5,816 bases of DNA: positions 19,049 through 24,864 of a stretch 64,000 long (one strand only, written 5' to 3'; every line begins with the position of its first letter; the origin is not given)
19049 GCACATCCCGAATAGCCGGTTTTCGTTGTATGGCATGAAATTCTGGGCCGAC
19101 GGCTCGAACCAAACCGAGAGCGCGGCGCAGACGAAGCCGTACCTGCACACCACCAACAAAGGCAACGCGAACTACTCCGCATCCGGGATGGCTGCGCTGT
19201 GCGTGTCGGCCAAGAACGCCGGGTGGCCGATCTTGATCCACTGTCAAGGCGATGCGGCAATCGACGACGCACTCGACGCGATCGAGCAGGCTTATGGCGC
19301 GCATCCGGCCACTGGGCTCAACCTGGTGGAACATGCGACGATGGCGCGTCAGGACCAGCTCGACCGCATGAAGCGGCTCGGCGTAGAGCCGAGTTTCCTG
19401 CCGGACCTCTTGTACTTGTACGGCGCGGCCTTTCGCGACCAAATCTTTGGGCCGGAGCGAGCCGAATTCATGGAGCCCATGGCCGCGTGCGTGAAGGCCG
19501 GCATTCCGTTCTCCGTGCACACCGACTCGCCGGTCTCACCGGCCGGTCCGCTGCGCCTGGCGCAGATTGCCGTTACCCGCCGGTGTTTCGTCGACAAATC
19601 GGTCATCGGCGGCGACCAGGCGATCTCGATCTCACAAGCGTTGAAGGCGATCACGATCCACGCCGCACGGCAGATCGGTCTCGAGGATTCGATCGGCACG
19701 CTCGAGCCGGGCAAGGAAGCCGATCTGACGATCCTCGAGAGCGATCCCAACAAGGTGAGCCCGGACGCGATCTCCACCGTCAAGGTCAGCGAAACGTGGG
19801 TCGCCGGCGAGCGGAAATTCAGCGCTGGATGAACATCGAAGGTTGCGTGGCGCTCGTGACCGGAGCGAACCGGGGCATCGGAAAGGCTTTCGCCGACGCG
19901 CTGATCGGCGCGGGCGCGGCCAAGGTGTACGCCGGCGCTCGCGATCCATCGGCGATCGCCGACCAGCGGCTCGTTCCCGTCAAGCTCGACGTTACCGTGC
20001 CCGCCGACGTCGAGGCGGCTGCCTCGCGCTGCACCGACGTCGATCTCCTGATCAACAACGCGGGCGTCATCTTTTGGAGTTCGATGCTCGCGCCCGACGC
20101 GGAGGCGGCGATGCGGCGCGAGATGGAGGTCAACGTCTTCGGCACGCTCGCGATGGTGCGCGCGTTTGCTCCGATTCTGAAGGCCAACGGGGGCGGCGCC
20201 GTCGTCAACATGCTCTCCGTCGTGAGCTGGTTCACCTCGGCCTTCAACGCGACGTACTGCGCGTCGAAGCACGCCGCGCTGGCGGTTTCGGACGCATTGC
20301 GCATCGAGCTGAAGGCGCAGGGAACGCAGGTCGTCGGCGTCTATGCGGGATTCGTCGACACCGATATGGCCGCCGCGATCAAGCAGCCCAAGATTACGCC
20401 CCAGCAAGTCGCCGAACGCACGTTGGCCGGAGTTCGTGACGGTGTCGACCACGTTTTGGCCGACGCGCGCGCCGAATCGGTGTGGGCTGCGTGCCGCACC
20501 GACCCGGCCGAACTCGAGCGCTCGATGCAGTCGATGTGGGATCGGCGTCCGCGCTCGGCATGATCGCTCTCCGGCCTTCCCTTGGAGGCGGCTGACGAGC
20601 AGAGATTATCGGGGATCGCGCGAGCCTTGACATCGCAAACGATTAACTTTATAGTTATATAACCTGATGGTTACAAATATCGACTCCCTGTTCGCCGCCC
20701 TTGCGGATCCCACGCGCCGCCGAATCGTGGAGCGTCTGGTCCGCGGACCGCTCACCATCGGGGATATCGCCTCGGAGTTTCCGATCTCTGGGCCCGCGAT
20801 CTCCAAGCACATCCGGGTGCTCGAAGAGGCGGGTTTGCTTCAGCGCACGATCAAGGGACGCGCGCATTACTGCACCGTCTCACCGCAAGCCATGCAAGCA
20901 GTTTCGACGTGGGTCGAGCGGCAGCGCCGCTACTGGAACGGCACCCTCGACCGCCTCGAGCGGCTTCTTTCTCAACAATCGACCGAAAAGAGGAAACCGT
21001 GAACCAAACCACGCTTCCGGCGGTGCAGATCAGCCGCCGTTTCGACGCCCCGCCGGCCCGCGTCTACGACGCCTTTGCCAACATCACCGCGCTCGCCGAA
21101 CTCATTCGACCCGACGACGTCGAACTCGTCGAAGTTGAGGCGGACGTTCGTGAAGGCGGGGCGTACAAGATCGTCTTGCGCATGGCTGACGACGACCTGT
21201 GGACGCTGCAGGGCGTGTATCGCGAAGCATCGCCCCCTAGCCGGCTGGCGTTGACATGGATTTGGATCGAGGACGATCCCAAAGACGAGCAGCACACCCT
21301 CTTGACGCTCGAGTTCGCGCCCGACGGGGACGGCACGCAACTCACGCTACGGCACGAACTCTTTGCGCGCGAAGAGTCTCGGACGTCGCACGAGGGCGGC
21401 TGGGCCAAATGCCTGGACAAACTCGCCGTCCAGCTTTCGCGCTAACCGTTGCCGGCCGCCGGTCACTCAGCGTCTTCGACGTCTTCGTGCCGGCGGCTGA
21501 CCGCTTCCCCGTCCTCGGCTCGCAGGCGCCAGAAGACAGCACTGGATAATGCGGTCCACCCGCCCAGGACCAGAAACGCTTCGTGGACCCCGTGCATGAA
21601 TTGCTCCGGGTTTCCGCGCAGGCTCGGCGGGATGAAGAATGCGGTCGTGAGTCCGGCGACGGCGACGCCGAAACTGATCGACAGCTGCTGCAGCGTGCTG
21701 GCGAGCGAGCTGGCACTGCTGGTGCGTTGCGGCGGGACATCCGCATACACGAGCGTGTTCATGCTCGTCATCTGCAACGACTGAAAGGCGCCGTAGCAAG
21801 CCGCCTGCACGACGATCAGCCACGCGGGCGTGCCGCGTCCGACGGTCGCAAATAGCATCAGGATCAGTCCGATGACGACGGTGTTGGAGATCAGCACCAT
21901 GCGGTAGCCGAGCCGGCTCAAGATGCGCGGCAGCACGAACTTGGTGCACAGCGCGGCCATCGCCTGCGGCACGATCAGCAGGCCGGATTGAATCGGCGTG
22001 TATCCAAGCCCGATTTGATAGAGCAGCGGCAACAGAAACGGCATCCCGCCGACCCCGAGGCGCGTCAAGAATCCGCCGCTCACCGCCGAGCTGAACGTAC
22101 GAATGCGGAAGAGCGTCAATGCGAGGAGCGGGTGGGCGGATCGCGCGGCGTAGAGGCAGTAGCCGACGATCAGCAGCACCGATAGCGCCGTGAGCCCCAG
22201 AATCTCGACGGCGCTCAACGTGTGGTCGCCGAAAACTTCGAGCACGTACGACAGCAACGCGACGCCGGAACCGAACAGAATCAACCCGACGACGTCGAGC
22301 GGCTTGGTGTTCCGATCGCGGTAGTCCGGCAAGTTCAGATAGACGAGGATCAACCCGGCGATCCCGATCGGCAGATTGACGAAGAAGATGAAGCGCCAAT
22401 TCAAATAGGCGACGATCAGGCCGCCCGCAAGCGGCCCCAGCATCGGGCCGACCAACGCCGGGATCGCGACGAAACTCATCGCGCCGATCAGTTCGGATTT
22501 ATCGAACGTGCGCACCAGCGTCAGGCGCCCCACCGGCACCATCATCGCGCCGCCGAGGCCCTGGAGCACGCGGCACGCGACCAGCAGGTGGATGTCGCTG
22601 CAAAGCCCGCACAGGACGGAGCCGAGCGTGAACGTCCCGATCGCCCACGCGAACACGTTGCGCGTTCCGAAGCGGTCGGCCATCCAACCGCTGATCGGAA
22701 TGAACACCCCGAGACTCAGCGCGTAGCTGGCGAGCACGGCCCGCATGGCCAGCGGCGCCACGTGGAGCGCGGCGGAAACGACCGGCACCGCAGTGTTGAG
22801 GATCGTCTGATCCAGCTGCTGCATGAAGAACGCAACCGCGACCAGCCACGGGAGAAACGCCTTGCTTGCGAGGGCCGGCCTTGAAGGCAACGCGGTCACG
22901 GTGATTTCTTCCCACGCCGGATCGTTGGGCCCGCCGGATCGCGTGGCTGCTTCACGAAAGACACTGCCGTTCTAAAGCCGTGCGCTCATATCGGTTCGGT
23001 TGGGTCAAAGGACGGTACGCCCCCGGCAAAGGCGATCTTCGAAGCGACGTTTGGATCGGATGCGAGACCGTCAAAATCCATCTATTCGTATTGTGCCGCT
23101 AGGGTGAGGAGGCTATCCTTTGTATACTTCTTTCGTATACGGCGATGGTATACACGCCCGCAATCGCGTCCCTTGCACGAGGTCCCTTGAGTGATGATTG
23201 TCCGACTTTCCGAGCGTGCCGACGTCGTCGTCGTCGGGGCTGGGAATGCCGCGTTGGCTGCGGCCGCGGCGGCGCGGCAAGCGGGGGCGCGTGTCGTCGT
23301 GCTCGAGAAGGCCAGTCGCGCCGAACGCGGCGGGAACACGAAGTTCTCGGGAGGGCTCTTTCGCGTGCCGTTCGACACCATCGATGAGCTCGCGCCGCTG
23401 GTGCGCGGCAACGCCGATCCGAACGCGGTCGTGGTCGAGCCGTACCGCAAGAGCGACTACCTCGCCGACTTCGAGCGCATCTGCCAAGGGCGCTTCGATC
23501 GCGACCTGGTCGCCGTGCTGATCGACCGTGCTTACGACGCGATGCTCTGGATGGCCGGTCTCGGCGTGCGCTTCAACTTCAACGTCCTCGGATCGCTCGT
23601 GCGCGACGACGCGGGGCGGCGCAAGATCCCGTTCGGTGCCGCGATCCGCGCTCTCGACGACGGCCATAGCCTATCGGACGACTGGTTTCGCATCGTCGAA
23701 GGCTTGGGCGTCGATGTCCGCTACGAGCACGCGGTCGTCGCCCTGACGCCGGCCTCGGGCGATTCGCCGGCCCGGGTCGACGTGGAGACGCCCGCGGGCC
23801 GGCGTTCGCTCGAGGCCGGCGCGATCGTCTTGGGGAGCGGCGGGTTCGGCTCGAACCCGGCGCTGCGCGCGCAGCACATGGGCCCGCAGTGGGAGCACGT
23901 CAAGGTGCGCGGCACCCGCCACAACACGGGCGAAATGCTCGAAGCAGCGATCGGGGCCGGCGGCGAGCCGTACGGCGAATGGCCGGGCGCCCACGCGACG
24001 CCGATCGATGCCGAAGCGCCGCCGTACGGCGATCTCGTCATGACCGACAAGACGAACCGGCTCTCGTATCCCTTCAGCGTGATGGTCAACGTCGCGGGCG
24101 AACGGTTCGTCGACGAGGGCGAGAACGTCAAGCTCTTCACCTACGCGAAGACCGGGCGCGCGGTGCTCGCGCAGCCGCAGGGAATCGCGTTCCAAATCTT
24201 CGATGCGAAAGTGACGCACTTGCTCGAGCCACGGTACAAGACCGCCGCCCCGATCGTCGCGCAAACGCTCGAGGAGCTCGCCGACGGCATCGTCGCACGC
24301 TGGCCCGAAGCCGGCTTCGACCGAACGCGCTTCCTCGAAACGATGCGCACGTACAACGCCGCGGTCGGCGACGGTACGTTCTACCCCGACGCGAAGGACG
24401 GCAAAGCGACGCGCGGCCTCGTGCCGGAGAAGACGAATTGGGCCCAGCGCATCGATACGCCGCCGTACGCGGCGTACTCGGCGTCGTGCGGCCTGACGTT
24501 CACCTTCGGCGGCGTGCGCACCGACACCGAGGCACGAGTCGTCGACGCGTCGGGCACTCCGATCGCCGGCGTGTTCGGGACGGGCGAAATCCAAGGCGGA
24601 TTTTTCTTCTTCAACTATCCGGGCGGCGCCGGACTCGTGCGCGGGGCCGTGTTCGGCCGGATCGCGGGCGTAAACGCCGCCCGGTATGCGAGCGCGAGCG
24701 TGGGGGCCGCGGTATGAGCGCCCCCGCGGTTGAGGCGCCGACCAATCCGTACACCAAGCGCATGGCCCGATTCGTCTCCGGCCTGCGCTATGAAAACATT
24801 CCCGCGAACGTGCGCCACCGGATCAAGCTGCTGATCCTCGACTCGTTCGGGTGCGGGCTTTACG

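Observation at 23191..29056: Two tandem TcuA-like flavoprotein + MmgE/PrpD modules with no TcuB/TcuC partners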

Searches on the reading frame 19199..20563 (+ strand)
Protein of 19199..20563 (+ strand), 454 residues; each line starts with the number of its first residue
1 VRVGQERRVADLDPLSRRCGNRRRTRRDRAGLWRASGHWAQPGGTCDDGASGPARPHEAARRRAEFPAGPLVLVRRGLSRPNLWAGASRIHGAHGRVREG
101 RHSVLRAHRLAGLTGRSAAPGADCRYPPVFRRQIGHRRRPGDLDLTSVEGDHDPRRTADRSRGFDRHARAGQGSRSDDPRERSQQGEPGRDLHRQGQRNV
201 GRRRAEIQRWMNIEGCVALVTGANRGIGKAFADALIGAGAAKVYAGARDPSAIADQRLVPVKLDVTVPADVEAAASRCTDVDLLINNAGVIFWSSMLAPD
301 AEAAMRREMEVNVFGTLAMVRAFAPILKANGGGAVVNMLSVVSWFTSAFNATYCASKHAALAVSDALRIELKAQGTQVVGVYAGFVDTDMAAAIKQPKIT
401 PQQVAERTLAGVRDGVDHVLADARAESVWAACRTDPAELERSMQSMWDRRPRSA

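Call 12: search_protein_families(library=pfam, proteins=[window:19199-20563:+], max_evalue=0.00001)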
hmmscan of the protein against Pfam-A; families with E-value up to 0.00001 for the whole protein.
window:19199-20563:+ (454 aa): 2 families
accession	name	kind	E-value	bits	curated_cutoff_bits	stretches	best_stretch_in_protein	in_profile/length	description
PF00106.31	adh_short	-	3.9e-35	121.5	26.6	1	217-396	2-192/195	short chain dehydrogenase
PF13561.12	adh_short_C2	-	3.6e-22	79.5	27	1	222-408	1-198/236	Enoyl-(Acyl carrier protein) reductase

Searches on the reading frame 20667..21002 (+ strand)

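Call 12: search_protein_families(library=pfam, proteins=[window:20667-21002:+], max_evalue=0.00001)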
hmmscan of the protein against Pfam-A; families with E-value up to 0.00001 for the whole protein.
window:20667-21002:+ (111 aa): 3 families
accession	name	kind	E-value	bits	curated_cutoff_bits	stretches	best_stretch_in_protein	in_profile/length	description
PF12840.13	HTH_20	-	6.9e-15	55.2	27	1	12-58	1-48/51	Helix-turn-helix domain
PF01022.26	HTH_5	-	6.9e-13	48.7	22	1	14-59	1-46/47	Bacterial regulatory protein, arsR family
PF12802.13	MarR_2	-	1.4e-07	31.9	27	1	19-61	9-53/61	MarR family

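Call 14: search_protein_families(library=ncbifam, proteins=[window:20667-21002:+], max_evalue=0.00001)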
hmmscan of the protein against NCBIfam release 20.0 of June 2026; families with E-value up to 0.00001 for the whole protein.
window:20667-21002:+ (111 aa): 6 families
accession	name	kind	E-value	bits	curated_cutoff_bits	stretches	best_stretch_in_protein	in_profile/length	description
NF033788.1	HTH_metalloreg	subfamily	1.1e-21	76.5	55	1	7-78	3-75/77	metalloregulator ArsR/SmtB family transcription factor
NF033789.1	repress_SdpR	subfamily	1.4e-17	63.3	100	1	9-83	2-76/79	autorepressor SdpR family transcription factor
NF047906.1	CdPbTransRegCmtR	equivalog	1.1e-08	35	150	1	5-80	11-87/104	Cd(II)/Pb(II)-sensing metalloregulatory transcriptional regulator CmtR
NF041413.1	ArsR_Rv2640c_fam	equivalog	3.5e-08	33.9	155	1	10-82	37-112/118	Rv2640c family ArsR-like transcriptional regulator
NF007528.0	PRK10141.1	subfamily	2e-07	30.8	97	1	7-86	8-88/117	metalloregulator ArsR/SmtB family transcription factor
NF053602.1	Phr_regulator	exception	4.2e-06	26.4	320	1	7-62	4-59/191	heat shock transcription regulator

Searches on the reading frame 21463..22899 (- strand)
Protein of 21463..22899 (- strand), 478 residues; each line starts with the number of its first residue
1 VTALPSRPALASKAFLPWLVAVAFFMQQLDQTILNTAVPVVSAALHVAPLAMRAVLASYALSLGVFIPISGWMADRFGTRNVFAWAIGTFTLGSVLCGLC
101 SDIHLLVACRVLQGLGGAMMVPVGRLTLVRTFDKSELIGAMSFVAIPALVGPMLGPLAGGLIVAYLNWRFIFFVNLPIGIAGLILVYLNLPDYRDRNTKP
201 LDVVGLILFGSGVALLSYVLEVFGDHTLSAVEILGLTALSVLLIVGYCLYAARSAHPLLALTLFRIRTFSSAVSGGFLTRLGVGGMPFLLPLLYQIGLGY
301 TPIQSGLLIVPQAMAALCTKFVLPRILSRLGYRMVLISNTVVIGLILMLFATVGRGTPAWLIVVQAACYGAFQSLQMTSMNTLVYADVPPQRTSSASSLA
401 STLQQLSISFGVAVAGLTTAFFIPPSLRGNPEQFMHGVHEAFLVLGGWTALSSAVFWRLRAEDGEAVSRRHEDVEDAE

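Call 12: search_protein_families(library=pfam, proteins=[window:21463-22899:-], max_evalue=0.00001)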
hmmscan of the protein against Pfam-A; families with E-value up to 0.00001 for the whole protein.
window:21463-22899:- (478 aa): 1 family
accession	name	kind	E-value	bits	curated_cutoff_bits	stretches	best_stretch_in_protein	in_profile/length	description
PF07690.21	MFS_1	-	3e-49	168.2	33.4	1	21-411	2-346/347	Major Facilitator Superfamily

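Call 14: search_protein_families(library=ncbifam, proteins=[window:21463-22899:-], max_evalue=0.00001)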
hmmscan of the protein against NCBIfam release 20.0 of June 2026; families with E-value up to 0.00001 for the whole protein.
window:21463-22899:- (478 aa): 47 families (the best 25 are shown)
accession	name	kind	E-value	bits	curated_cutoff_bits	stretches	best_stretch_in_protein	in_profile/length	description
NF007799.0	PRK10504.1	subfamily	2.6e-108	363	426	1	16-465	11-459/471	multidrug transporter subunit MdtD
TIGR00711.1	efflux_EmrB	subfamily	1.2e-75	255.1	230.2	1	20-415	7-404/485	DHA2 family efflux MFS transporter permease subunit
NF000391.1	EmrB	exception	1.7e-46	158.9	925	1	14-415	10-414/501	multidrug efflux MFS transporter permease subunit EmrB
NF040895.2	MFS_effux_SdrM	equivalog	4.4e-37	128.2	550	1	22-419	13-404/441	multidrug efflux MFS transporter SdrM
NF012180.1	tet_MFS_43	exception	2.5e-35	122.5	999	1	14-421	19-429/484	tetracycline efflux MFS transporter Tet(43)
NF012169.0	qepA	equivalog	1.5e-31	109.6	1075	1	19-416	25-419/511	fluoroquinolone efflux MFS transporter QepA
NF000025.1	MFS_efflux_tcmA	exception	2.6e-31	109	999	1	19-420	30-432/538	tetracenomycin C efflux MFS transporter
NF000060.1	MFS_efflux_LmrB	exception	7.6e-29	100.9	800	1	22-415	24-419/479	lincomycin efflux MFS transporter Lmr(B)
NF011571.1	PRK14995.1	subfamily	2e-28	99.4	701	1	24-425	15-417/493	SmvA family efflux MFS transporter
NF033896.2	MFS_LfrA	equivalog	3.5e-28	98.5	825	1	22-422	27-428/504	efflux MFS transporter LfrA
NF000009.1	tet_MFS_Tcr3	exception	1.3e-26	93.3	1000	1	22-414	38-437/512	tetracycline efflux MFS transporter Tcr3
NF000031.1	MFS_efflux_LmrA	exception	5.5e-25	88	850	1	20-348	36-365/484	lincomycin efflux MFS transporter Lmr(A)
TIGR00710.1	efflux_Bcr_CflA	subfamily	1.3e-24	87.4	200.9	1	14-197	5-187/385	Bcr/CflA family efflux MFS transporter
NF000089.1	qac_MFS_AB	exception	2.8e-24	85.8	900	1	19-418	23-424/514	QacA/B family quaternary ammonium compound efflux MFS transporter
NF000095.1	tet_MFS_OtrB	exception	3e-24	85.5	999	1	22-414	33-432/563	oxytetracycline resistance efflux MFS transporter OtrB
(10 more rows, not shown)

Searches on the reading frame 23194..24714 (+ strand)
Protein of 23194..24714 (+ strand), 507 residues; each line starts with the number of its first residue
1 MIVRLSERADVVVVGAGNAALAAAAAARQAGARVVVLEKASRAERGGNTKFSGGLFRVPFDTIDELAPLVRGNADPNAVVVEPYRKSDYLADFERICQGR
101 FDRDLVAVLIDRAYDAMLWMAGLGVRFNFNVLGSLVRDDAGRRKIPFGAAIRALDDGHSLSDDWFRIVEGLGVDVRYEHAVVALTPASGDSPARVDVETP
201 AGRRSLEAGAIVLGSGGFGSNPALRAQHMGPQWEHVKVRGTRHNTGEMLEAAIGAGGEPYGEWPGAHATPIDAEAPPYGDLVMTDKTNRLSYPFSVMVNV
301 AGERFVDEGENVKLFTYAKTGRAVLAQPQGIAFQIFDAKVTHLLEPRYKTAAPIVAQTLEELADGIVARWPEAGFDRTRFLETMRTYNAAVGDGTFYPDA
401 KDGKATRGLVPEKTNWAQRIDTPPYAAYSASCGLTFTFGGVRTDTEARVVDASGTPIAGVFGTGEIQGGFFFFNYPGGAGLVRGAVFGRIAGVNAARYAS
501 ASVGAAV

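Call 7: search_protein_families(library=pfam, proteins=[window:23194-24714:+])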
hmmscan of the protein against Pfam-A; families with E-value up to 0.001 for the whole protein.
window:23194-24714:+ (507 aa): 9 families
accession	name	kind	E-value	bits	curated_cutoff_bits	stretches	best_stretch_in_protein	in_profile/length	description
PF00890.30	FAD_binding_2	-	5.9e-32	111.8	20.4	1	10-480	1-413/414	FAD binding domain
PF01266.30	DAO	-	2.4e-08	34.4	27.9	1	10-240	1-223/353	FAD dependent oxidoreductase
PF03486.20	HI0933_like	-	7.7e-08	32.5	50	1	10-44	2-36/244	HI0933-like protein Rossmann domain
PF12831.13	FAD_oxidored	-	1.6e-06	28.1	27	1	10-41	1-32/416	FAD dependent oxidoreductase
PF07992.20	Pyr_redox_2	-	5.2e-06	26.5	26.1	1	10-42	2-176/291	Pyridine nucleotide-disulphide oxidoreductase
PF13450.12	NAD_binding_8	-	1.8e-05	25.3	21.9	1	13-42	1-30/68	NAD(P)-binding Rossmann-like domain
PF01262.27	AlaDh_PNT_C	-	7.3e-05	22.7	23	1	7-47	27-67/214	Alanine dehydrogenase/PNT, C-terminal domain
PF00070.33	Pyr_redox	-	0.00049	21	22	0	11-43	2-34/82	Pyridine nucleotide-disulphide oxidoreductase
PF01946.23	Thi4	-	0.00052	19.8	26.2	1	8-56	17-64/235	Thi4 family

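Call 8: search_protein_families(library=ncbifam, proteins=[window:23194-24714:+])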
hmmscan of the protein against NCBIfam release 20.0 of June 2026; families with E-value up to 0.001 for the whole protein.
window:23194-24714:+ (507 aa): 43 families (the best 25 are shown)
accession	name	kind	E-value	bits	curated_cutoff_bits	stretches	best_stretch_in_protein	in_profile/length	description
NF006130.0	PRK08274.1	equivalog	1.4e-143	479.1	369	1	7-500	4-463/467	FAD-dependent tricarballylate dehydrogenase TcuA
TIGR02485.1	CobZ_N-term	equivalog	9.7e-71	238.8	372.55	1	10-499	3-435/437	FAD-dependent tricarballylate dehydrogenase TcuA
TIGR01813.1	flavo_cyto_c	subfamily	6.6e-36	124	285.45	1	10-492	1-443/444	flavocytochrome c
NF009478.0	PRK12844.1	equivalog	1.8e-31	109.1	789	2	154-501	206-554/559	3-ketosteroid-delta-1-dehydrogenase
NF005064.0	PRK06481.1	equivalog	2.6e-28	99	542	1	5-501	58-505/506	flavocytochrome c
NF005510.0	PRK07121.1-3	subfamily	3.7e-25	88.6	481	2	155-498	177-489/492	FAD-binding protein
NF009477.0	PRK12843.1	equivalog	4.3e-24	84.9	758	2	154-499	217-572/578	FAD-dependent oxidoreductase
NF004789.0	PRK06134.1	subfamily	1.2e-23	83.5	747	2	157-501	216-573/581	FAD-dependent oxidoreductase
NF053717.1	VnlPnlRedVprA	equivalog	1.4e-23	83.5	600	1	7-469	5-448/481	vinyl phenol reductase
NF005508.0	PRK07121.1-1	equivalog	4.3e-22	78.3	537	2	167-500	185-495/497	FAD-binding protein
NF005512.0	PRK07121.1-5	subfamily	1.2e-21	76.9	812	2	296-497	304-488/489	FAD-binding protein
NF009479.0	PRK12845.1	equivalog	3.8e-20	71.8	793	2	209-497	270-565/566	3-ketosteroid-delta-1-dehydrogenase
NF009476.0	PRK12839.1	equivalog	4.5e-20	71.3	940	2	156-498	212-567/572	FAD-dependent oxidoreductase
NF005511.0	PRK07121.1-4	equivalog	1.4e-19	70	466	2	5-55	17-64/553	FAD-binding protein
NF005509.0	PRK07121.1-2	subfamily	4e-19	68.6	630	2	210-499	257-525/527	FAD-binding protein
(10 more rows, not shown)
